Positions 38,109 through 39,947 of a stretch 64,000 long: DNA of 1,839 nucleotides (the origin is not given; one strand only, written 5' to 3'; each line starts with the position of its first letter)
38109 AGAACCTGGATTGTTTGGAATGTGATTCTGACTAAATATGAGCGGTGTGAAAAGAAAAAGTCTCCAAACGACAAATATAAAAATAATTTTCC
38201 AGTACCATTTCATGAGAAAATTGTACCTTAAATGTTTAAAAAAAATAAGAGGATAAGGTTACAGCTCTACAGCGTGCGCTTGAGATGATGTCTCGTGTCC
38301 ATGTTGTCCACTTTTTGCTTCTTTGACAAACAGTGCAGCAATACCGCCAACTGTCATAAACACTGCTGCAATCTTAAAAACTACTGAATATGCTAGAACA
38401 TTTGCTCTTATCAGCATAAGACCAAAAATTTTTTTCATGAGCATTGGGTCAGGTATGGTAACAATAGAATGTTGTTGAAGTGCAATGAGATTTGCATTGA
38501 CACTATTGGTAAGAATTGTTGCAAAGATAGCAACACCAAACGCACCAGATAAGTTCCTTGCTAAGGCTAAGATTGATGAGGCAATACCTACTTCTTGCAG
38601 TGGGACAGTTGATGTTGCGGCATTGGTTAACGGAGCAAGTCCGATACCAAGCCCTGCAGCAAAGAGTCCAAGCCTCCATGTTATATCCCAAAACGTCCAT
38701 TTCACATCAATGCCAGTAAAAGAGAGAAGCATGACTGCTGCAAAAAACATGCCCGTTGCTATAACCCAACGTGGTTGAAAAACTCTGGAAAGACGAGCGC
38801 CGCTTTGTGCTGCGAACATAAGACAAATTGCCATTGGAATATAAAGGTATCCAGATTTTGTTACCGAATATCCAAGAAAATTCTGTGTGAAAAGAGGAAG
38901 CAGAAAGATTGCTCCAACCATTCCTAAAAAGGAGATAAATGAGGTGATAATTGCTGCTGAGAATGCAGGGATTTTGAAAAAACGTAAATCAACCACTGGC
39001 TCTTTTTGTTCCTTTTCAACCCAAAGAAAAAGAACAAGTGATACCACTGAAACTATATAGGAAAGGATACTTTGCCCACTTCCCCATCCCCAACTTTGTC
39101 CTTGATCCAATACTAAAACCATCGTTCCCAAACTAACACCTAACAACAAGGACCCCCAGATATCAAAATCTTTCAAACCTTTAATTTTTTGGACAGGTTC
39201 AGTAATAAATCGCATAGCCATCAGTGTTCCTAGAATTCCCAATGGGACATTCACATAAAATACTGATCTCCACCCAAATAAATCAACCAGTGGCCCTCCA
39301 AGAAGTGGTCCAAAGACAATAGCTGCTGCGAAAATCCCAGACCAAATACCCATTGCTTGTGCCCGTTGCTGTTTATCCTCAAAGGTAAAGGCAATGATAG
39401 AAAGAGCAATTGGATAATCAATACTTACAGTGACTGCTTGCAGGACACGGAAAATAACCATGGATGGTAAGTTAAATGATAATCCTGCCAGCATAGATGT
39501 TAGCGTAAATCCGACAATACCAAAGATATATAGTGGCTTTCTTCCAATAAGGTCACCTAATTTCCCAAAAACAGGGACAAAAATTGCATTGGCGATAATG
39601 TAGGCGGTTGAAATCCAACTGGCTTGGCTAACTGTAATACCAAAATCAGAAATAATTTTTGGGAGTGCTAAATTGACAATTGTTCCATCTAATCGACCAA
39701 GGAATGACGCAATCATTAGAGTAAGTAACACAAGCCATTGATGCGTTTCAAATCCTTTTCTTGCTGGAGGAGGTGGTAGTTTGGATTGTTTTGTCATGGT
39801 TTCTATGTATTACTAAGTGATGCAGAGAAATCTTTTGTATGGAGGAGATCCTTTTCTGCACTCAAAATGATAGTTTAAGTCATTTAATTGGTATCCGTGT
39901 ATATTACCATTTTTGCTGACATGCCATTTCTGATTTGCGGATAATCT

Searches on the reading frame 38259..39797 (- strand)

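Call 49: search_protein_families(library=pfam, proteins=[window:38259-39797:-], max_evalue=0.001)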
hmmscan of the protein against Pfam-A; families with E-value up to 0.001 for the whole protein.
window:38259-39797:- (512 aa): 2 families
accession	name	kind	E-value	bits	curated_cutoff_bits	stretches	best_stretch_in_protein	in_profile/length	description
PF07690.21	MFS_1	-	1.3e-53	182.6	33.4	1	27-421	1-346/347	Major Facilitator Superfamily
PF00083.30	Sugar_tr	-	0.00052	19.4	22.3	1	55-130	44-122/452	Sugar (and other) transporter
